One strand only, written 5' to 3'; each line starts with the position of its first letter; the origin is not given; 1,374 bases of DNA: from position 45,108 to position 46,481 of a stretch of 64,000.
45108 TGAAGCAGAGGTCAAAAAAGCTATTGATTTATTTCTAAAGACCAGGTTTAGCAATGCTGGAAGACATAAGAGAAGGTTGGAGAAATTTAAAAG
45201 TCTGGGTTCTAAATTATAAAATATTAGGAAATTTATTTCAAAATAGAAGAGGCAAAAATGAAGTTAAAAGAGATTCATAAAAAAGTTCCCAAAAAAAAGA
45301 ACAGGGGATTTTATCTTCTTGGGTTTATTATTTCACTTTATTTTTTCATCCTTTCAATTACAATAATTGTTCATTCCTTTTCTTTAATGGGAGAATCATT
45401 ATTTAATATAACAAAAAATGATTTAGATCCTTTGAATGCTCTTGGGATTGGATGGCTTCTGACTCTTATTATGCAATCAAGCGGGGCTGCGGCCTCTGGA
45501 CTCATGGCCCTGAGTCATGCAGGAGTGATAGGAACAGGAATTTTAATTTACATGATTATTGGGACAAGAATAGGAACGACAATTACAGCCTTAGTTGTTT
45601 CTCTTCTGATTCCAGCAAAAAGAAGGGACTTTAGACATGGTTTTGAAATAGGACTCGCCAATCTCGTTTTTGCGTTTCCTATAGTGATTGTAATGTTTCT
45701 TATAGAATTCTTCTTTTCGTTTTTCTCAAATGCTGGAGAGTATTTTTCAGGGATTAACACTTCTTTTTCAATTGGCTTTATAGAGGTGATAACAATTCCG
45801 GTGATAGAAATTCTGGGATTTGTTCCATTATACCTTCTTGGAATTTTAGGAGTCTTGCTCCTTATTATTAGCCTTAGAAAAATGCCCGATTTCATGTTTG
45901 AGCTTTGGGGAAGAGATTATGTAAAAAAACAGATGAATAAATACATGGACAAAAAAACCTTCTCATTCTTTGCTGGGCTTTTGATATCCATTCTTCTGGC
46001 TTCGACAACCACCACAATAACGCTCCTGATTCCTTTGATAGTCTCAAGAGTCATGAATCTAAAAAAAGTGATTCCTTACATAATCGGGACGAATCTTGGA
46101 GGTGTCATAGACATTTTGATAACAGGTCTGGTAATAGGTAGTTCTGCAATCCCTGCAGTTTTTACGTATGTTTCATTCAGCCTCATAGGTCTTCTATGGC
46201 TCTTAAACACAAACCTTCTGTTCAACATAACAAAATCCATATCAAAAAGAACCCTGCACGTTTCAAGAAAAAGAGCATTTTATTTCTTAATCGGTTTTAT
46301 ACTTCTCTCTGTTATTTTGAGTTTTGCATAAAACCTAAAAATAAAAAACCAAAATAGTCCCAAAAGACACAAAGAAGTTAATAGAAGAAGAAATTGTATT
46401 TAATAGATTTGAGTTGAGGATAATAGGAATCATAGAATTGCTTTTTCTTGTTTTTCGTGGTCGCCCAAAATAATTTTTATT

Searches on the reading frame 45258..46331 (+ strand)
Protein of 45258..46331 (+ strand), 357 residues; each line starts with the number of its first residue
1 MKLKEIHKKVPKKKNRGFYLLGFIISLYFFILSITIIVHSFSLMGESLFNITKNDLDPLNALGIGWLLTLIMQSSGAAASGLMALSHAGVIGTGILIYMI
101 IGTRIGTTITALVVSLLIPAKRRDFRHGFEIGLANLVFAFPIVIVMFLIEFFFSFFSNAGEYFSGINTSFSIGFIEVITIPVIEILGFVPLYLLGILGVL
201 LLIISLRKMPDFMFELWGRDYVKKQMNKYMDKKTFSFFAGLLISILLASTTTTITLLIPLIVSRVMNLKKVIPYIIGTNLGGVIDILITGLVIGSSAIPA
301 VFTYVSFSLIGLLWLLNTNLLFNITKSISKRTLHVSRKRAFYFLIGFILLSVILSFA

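Call 48: search_protein_families(library=pfam, proteins=[window:45258-46331:+], max_evalue=0.001)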
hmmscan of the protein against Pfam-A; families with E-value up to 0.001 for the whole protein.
window:45258-46331:+ (357 aa): 1 family
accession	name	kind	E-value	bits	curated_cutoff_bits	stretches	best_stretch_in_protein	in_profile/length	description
PF02690.20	Na_Pi_cotrans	-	2e-19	70.4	29.1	2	201-309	1-108/137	Na+/Pi-cotransporter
